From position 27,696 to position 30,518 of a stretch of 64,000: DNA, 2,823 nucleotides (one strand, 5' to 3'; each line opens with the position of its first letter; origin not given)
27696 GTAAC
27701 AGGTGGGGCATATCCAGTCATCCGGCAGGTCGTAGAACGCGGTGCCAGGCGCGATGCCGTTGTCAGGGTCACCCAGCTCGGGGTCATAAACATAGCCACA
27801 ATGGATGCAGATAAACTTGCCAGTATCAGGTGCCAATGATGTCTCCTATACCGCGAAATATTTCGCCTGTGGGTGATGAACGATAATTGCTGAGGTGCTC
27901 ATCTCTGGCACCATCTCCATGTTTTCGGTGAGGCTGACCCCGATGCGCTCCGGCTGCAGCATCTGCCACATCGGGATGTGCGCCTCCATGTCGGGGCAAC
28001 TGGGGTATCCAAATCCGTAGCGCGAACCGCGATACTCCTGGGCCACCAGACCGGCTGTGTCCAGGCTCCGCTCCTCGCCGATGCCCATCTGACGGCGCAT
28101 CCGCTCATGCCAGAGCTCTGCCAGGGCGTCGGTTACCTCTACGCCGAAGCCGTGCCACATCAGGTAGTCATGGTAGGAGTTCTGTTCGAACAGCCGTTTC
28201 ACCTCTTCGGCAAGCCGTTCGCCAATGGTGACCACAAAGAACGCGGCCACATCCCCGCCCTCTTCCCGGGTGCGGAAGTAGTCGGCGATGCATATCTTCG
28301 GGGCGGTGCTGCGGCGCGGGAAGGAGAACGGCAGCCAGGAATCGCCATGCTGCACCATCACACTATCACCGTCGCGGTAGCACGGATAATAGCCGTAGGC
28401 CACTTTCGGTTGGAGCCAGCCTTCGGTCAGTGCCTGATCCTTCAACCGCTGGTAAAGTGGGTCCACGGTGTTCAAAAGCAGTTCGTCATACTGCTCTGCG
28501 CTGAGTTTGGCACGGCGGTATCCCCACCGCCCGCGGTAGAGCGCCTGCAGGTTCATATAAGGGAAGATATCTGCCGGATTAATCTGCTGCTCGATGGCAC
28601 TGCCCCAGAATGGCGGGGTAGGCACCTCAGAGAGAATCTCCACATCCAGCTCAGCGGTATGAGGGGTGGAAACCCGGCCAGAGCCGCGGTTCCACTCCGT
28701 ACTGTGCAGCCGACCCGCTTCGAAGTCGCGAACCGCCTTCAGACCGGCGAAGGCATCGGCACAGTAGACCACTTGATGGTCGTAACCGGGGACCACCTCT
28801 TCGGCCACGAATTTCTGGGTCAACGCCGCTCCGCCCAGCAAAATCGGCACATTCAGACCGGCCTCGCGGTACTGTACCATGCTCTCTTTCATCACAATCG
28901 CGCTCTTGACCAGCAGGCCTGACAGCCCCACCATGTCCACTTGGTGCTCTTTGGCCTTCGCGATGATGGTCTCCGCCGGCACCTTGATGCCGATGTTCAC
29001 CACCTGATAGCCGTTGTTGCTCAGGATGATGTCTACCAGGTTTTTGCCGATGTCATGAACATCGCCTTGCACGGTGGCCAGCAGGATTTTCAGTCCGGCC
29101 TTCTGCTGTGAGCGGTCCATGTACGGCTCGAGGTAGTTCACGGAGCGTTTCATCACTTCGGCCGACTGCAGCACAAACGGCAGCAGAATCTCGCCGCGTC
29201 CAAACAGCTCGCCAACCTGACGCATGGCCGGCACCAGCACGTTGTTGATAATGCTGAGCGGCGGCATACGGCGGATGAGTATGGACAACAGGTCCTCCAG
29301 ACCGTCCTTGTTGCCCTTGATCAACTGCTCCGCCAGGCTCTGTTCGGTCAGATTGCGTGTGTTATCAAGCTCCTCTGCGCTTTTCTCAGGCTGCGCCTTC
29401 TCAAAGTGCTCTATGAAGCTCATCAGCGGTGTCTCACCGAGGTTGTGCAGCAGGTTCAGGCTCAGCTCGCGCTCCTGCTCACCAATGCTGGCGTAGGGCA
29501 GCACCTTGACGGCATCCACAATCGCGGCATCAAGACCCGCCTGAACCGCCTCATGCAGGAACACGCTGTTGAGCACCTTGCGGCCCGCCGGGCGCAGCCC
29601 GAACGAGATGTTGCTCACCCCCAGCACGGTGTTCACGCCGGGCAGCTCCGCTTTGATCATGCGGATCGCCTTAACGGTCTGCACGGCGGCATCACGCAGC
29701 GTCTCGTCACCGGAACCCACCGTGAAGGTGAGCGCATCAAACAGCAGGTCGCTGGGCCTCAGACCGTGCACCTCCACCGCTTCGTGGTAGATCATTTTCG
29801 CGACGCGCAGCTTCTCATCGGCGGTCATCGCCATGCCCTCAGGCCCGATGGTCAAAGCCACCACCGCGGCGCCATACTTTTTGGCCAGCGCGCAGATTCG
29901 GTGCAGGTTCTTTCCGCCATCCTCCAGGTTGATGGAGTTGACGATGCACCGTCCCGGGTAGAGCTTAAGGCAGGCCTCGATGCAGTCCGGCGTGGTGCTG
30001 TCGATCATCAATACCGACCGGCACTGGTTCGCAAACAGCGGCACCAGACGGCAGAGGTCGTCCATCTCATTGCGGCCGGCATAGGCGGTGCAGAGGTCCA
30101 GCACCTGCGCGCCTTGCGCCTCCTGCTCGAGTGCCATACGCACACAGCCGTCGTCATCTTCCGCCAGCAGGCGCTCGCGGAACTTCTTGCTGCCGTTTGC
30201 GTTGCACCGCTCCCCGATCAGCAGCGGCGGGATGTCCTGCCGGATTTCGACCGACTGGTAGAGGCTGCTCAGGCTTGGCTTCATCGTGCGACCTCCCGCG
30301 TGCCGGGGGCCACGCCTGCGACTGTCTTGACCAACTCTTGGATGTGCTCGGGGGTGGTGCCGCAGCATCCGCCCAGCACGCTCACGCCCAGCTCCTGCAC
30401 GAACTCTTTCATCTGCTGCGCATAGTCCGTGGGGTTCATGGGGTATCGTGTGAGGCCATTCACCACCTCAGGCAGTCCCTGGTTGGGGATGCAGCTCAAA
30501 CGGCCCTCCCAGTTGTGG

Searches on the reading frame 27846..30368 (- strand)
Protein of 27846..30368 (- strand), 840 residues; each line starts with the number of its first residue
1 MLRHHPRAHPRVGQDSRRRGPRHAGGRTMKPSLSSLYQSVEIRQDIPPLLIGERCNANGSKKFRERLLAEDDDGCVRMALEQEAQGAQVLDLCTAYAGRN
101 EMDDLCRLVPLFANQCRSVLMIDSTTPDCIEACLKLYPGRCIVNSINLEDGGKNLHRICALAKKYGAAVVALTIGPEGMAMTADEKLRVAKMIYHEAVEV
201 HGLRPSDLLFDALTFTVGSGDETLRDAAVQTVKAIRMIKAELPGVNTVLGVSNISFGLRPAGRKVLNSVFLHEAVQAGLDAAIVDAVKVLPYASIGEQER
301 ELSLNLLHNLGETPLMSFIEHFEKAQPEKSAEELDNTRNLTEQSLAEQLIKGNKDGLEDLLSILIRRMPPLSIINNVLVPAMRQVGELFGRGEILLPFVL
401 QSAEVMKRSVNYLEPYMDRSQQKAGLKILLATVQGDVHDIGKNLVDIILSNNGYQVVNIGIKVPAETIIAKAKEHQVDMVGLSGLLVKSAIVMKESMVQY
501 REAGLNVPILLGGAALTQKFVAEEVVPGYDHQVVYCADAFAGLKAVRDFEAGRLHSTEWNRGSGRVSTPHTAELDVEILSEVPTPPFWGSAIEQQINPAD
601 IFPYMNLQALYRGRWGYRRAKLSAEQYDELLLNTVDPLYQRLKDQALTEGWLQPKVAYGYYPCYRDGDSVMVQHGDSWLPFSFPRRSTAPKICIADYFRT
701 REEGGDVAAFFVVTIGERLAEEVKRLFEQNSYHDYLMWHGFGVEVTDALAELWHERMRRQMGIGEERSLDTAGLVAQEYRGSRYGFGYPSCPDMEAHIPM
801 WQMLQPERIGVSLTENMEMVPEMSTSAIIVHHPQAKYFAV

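Call 9: search_protein_families(library=pfam, proteins=[window:27846-30368:-], max_evalue=0.001)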
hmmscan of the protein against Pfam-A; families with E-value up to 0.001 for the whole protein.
window:27846-30368:- (840 aa): 4 families
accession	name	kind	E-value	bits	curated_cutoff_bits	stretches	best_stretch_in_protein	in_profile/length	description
PF00809.28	Pterin_bind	-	4.7e-39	134.9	25.5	1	52-285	1-244/244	Pterin binding enzyme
PF02965.22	Met_synt_B12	-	4.7e-36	125.1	25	1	641-840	46-257/273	Vitamin B12 dependent methionine synthase, activation domain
PF02607.22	B12-binding_2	-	9.2e-21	74.3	23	1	342-414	2-74/74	B12 binding domain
PF02310.24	B12-binding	-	5.9e-20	71.7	32.1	1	427-540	2-117/121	B12 binding domain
